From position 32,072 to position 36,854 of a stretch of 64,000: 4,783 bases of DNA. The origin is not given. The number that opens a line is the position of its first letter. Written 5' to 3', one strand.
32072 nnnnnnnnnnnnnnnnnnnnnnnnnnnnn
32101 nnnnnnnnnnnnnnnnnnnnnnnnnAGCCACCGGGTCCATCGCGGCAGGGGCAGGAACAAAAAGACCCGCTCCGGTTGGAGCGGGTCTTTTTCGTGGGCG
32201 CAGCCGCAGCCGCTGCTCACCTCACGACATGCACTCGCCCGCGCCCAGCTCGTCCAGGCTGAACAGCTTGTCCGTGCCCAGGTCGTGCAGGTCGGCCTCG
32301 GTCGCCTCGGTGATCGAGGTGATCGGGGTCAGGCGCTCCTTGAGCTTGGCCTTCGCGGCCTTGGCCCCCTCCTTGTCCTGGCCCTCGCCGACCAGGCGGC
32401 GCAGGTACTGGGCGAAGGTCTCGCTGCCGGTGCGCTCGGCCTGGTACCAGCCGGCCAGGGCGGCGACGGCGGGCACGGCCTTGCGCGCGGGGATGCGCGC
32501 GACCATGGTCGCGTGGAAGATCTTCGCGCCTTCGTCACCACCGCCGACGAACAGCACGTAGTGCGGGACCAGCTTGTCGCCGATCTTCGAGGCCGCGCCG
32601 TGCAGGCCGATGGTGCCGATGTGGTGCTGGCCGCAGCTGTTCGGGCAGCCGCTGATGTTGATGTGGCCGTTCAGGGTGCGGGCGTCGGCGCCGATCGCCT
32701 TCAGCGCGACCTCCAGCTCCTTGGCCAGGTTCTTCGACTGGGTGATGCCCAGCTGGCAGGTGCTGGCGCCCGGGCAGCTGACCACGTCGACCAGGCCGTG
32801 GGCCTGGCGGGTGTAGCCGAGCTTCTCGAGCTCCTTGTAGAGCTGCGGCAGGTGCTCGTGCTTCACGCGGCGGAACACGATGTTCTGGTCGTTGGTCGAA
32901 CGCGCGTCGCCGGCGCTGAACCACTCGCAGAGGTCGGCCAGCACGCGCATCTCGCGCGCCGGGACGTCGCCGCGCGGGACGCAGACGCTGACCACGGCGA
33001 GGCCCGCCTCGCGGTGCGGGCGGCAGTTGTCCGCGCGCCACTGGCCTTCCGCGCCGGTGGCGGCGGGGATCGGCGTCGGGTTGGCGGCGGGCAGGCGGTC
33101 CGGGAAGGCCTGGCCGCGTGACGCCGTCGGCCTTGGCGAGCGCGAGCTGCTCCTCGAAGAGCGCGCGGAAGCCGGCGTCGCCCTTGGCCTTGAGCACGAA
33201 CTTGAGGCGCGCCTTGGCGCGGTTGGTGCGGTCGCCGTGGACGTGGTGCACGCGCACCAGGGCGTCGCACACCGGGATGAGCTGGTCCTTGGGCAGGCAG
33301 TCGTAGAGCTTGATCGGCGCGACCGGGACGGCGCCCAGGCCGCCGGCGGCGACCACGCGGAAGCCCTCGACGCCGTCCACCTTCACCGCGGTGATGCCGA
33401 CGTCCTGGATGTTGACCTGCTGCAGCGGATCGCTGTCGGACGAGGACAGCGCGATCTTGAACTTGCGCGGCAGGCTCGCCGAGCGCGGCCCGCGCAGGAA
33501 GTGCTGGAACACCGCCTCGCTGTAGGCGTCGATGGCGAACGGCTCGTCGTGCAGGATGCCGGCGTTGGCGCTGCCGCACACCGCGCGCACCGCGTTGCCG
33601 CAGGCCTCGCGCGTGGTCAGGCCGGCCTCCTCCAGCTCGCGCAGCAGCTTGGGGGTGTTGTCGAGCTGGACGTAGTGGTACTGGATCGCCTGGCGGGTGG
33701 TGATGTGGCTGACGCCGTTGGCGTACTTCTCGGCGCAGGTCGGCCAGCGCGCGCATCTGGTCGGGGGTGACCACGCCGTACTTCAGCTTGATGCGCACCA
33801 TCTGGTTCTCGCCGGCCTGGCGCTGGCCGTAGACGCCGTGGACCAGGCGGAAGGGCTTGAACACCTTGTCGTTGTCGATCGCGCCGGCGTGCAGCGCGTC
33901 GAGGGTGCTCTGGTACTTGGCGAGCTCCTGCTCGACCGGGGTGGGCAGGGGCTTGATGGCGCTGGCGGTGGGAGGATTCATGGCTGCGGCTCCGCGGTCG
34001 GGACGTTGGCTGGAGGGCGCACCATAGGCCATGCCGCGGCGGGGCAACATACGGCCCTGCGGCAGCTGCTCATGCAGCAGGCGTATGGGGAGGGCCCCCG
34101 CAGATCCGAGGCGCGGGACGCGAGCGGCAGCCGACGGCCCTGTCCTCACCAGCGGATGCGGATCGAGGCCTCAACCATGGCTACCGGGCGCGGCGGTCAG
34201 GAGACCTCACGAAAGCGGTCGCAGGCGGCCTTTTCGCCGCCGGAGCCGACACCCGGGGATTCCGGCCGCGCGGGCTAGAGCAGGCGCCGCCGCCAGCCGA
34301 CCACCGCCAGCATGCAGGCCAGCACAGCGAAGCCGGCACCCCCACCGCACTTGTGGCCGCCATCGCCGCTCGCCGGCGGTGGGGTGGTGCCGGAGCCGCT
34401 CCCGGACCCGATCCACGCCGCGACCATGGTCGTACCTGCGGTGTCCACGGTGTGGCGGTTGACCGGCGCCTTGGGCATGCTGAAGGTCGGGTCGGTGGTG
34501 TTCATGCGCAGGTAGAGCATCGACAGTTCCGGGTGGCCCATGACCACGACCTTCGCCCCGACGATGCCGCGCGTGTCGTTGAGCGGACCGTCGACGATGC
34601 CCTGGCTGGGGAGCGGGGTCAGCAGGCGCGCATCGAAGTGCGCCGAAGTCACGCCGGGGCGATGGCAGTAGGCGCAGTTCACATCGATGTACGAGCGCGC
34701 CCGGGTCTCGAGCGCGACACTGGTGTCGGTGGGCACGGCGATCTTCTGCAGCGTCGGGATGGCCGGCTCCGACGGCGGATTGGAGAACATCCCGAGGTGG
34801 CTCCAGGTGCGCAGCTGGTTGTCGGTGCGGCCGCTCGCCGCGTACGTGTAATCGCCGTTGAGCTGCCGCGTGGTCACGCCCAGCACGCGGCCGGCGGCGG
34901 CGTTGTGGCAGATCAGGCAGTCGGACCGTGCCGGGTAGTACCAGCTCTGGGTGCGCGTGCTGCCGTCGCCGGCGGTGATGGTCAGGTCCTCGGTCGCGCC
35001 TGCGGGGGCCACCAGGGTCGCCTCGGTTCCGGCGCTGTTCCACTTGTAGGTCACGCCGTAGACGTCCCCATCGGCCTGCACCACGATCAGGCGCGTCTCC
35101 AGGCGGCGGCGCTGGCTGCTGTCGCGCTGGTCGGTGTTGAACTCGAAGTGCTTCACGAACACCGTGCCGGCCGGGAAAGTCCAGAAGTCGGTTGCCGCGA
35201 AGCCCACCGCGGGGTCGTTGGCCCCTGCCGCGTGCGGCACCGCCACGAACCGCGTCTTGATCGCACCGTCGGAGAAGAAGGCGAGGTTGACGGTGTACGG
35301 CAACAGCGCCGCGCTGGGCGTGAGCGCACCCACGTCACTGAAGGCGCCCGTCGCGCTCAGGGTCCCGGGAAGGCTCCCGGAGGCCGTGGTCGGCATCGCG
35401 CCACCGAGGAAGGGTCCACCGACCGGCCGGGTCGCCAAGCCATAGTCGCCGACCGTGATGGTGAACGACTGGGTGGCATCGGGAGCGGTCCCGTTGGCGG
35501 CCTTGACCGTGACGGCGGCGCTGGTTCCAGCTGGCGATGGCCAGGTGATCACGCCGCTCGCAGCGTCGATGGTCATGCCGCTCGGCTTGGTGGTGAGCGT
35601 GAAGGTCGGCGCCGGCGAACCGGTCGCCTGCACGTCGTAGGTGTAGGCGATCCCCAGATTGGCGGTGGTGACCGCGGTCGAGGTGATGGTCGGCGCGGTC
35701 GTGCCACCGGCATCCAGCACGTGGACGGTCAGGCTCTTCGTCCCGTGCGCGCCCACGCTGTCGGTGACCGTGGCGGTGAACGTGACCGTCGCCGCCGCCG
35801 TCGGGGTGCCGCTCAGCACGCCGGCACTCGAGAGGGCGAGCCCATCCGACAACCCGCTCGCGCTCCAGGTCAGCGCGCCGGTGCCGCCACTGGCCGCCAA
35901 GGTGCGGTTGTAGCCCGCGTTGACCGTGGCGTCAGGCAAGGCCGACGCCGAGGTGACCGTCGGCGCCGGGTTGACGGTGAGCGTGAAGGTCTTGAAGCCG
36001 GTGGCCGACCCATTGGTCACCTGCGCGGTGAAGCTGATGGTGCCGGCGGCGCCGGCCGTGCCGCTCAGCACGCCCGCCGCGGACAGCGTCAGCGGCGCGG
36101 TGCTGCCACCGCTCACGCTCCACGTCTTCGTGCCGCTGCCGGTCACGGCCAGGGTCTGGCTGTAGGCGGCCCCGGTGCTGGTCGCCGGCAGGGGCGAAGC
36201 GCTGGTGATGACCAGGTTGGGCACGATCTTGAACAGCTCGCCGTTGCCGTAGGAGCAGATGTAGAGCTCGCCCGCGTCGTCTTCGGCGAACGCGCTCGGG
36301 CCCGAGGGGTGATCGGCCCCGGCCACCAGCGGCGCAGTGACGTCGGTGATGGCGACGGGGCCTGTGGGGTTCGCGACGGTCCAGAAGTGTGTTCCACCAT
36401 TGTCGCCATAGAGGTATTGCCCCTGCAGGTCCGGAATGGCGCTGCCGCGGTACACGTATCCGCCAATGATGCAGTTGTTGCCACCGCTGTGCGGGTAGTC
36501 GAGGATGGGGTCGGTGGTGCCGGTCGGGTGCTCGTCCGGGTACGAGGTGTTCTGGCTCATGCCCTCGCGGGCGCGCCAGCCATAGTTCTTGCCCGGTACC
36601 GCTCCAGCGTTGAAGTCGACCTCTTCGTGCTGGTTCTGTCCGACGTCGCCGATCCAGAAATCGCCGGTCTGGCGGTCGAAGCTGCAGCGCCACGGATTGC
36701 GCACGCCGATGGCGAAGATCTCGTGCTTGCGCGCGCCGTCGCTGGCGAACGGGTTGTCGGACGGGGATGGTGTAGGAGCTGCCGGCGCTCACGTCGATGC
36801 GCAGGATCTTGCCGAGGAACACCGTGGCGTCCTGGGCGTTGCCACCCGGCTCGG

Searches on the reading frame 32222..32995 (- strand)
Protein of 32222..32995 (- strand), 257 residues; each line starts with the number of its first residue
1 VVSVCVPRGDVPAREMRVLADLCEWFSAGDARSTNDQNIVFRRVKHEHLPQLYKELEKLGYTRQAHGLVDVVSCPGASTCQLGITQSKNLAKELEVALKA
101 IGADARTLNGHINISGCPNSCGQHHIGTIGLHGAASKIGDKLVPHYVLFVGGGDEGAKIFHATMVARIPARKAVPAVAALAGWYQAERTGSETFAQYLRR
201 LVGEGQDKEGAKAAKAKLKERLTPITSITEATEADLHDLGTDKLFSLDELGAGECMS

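Call 44: search_protein_families(library=pfam, proteins=[window:32222-32995:-], max_evalue=0.001)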
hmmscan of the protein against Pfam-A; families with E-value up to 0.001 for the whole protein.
window:32222-32995:- (257 aa): 2 families
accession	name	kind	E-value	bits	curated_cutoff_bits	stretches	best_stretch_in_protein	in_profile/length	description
PF03460.22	NIR_SIR_ferr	-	2.6e-12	46.7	24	1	1-58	11-68/69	Nitrite/Sulfite reductase ferredoxin-like half domain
PF01077.27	NIR_SIR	-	2.1e-08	34.2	27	1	67-190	4-130/158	Nitrite and sulphite reductase 4Fe-4S domain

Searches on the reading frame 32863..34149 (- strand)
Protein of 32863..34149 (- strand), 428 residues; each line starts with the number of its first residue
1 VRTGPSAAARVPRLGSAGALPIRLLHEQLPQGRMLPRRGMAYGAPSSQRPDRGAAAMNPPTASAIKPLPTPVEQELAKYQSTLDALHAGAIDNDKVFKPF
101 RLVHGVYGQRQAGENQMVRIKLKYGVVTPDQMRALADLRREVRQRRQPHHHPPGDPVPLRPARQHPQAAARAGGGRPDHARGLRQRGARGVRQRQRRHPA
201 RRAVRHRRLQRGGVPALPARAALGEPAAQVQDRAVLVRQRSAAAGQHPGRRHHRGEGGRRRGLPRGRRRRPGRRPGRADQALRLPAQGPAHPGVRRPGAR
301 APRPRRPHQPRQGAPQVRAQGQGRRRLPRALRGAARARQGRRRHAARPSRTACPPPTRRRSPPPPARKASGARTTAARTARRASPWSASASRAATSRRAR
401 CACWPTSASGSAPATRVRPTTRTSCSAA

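Call 44: search_protein_families(library=pfam, proteins=[window:32863-34149:-], max_evalue=0.001)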
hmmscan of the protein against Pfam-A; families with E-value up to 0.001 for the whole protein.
window:32863-34149:- (428 aa): 1 family
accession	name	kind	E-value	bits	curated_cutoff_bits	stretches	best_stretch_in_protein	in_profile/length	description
PF03460.22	NIR_SIR_ferr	-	2e-05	24.6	24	1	109-138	3-32/69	Nitrite/Sulfite reductase ferredoxin-like half domain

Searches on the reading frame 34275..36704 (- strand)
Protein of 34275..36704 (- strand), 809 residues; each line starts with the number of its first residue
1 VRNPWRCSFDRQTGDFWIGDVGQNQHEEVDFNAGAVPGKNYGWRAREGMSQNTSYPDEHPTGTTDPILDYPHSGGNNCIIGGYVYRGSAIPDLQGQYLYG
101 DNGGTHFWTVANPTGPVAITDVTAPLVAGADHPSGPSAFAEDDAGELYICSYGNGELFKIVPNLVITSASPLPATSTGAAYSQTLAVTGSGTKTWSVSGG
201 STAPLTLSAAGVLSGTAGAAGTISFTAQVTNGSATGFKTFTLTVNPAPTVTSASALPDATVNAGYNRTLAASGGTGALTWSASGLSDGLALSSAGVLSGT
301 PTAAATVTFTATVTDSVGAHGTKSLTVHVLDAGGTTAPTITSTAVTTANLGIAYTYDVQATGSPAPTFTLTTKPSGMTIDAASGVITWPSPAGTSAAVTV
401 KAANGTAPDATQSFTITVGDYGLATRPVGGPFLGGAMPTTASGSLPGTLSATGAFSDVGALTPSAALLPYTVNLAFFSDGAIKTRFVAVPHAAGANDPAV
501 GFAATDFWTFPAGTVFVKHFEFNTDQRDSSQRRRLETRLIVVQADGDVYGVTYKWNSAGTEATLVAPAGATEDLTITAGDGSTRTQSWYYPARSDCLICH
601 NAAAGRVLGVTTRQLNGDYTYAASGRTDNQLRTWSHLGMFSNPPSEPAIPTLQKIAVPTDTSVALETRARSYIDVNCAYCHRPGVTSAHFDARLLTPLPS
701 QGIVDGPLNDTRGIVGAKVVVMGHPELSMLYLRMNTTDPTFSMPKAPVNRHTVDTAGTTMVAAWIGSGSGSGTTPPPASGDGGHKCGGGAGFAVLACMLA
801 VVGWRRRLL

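Call 44: search_protein_families(library=pfam, proteins=[window:34275-36704:-], max_evalue=0.001)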
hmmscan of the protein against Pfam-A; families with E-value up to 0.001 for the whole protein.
window:34275-36704:- (809 aa): 2 families
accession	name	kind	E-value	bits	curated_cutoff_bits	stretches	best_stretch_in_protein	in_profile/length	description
PF05345.18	He_PIG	-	4.1e-18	66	24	3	247-329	1-95/96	Putative Ig domain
PF07995.17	GSDH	-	1.2e-05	25.2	25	1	2-100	181-276/332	Glucose / Sorbosone dehydrogenase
